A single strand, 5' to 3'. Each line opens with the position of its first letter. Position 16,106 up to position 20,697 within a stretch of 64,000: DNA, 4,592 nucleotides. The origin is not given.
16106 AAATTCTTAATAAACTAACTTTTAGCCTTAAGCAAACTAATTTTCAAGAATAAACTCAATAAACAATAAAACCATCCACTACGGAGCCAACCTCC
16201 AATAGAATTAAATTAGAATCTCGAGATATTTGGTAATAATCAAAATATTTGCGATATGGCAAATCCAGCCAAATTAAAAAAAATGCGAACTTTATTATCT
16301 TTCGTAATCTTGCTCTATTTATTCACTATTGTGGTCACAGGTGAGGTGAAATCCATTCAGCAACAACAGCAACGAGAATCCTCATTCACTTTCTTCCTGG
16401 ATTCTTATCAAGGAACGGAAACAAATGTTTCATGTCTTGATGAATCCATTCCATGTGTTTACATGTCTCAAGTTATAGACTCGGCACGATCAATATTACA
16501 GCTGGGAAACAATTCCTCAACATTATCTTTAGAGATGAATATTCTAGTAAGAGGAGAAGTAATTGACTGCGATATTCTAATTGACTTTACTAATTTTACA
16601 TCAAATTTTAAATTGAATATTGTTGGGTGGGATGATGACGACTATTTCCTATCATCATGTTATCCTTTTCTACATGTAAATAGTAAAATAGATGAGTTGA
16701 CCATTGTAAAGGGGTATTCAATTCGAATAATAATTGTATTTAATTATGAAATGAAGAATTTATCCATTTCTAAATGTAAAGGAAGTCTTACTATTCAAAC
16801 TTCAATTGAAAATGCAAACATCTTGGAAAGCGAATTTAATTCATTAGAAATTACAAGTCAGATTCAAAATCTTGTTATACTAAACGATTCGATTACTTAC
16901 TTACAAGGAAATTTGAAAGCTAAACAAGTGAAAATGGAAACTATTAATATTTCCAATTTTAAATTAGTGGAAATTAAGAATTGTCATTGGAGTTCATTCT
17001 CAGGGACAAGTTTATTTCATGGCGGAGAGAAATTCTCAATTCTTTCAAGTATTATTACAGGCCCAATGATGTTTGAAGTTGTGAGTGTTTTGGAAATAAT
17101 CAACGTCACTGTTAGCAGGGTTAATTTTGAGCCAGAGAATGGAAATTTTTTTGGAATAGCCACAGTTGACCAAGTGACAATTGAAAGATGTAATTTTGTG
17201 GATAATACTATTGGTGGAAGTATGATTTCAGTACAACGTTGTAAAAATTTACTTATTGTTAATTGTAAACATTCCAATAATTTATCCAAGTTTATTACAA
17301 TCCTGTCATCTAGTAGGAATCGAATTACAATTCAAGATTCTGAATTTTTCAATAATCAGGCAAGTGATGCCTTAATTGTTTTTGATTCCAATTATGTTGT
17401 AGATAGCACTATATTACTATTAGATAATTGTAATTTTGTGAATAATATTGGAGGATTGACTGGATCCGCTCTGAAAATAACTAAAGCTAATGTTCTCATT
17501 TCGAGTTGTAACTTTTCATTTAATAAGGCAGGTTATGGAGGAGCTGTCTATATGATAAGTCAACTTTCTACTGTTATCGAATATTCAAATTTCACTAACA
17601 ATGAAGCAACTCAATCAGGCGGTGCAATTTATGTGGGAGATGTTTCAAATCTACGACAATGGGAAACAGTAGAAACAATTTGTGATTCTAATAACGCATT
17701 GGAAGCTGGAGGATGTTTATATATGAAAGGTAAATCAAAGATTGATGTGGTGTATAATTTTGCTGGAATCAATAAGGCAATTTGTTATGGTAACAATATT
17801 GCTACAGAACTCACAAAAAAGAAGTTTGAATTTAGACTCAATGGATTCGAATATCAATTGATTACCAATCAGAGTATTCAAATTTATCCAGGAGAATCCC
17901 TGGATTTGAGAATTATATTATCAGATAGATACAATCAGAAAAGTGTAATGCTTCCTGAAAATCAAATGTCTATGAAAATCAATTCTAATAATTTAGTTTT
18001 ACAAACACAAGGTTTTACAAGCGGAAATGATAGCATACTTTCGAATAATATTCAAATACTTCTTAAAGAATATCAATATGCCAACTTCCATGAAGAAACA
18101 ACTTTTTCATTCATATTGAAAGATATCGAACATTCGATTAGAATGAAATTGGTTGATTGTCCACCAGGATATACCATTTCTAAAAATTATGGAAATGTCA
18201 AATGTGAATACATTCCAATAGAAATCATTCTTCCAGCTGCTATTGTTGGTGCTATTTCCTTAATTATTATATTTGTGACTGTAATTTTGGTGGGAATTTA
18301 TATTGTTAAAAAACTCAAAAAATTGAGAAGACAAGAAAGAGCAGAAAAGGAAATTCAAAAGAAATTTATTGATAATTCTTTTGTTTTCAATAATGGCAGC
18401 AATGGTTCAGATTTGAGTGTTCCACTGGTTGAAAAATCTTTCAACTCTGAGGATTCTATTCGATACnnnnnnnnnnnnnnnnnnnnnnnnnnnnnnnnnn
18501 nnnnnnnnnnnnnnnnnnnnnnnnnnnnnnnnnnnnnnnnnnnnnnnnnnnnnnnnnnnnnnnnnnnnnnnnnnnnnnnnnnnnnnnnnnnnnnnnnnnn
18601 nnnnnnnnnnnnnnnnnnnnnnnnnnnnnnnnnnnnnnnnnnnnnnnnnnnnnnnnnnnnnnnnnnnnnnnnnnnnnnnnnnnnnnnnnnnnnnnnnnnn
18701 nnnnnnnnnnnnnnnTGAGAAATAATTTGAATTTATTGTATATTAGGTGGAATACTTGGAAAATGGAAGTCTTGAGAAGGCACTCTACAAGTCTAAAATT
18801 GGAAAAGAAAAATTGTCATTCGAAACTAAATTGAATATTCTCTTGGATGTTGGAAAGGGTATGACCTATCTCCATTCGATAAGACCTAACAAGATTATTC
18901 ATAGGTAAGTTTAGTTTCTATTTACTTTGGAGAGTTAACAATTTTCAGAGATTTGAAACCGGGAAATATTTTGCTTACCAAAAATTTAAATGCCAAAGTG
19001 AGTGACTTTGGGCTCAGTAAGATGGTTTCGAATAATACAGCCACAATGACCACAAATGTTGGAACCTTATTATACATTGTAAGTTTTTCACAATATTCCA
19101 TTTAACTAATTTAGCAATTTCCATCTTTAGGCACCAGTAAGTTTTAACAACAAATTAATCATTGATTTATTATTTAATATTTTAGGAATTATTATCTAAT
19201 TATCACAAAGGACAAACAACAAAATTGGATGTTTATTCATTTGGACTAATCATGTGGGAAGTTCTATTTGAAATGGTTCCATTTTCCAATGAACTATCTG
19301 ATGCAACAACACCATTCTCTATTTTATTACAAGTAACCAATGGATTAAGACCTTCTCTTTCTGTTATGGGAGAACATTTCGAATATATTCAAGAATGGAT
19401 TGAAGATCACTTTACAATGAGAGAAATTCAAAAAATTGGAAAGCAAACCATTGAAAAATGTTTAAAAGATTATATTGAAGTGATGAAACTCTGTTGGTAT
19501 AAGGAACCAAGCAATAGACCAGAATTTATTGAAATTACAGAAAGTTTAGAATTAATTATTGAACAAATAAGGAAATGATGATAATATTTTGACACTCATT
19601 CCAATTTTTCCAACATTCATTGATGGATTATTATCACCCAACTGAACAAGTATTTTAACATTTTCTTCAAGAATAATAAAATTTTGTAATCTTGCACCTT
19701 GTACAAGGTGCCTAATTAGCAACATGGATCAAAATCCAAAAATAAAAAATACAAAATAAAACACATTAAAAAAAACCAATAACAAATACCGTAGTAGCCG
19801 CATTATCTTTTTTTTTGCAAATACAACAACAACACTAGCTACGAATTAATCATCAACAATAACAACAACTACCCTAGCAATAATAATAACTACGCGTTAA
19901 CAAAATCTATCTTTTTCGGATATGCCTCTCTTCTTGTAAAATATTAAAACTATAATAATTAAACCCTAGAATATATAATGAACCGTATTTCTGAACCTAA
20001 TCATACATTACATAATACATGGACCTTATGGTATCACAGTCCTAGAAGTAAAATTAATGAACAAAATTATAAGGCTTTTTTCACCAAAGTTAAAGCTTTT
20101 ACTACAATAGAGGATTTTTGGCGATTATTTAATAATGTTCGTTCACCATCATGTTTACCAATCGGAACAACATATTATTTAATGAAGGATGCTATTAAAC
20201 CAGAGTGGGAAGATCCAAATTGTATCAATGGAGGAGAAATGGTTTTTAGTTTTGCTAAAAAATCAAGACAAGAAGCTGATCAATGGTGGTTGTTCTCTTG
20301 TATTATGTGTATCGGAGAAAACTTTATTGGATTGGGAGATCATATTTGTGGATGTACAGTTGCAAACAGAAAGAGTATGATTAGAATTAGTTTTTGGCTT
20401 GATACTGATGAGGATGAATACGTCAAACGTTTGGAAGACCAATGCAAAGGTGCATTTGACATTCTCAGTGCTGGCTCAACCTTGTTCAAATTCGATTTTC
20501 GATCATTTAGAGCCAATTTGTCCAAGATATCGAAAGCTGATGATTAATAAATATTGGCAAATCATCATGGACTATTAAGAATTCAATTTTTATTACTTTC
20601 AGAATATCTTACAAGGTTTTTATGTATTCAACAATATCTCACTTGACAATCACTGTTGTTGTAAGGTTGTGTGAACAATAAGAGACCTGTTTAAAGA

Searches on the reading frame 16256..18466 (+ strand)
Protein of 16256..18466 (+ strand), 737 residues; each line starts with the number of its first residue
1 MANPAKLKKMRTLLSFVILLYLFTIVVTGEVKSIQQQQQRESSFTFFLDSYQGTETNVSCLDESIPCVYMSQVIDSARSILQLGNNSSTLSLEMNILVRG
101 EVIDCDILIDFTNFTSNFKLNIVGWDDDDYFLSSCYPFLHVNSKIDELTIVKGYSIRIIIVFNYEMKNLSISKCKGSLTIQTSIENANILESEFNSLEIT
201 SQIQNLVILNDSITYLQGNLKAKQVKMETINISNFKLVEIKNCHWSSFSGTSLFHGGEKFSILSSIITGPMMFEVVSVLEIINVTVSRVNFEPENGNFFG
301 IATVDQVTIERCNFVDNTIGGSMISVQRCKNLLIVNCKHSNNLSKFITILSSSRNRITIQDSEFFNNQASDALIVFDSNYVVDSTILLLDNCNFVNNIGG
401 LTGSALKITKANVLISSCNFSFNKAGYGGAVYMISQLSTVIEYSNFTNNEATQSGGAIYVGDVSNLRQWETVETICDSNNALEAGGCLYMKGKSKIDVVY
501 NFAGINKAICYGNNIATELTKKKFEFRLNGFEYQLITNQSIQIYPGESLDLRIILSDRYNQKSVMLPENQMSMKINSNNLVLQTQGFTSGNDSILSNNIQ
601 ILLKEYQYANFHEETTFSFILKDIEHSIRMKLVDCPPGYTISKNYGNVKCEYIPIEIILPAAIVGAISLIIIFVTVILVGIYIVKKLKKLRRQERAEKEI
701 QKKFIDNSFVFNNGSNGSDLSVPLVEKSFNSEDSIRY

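Call 54: search_protein_families(library=pfam, max_evalue=1, proteins=[window:16256-18466:+])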
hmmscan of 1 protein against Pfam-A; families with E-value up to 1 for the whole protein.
seq(737 aa): 4 families
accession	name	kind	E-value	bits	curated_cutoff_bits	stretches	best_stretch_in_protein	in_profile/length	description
PF02415.23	Chlam_PMP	-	0.025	15.2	20.6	1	445-460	3-18/19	Chlamydia polymorphic membrane protein (Chlamydia_PMP) repeat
PF15820.10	ECSCR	-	0.059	13.7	27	1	656-705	17-65/104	Endothelial cell-specific chemotaxis regulator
PF00558.24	Vpu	-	0.064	13.5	24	1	662-702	5-41/81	Vpu protein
PF06212.17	GRIM-19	-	0.16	12.4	25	1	656-701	18-63/132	GRIM-19 protein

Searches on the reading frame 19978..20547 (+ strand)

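Call 62: search_protein_families(library=pfam, proteins=[window:19978-20547:+], max_evalue=0.001)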
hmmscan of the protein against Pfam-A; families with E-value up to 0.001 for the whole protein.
window:19978-20547:+ (189 aa): 1 family
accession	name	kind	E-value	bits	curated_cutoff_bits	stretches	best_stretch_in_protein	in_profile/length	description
PF01652.23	IF4E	-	1.1e-41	142.6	28.7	1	11-162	2-150/158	Eukaryotic initiation factor 4E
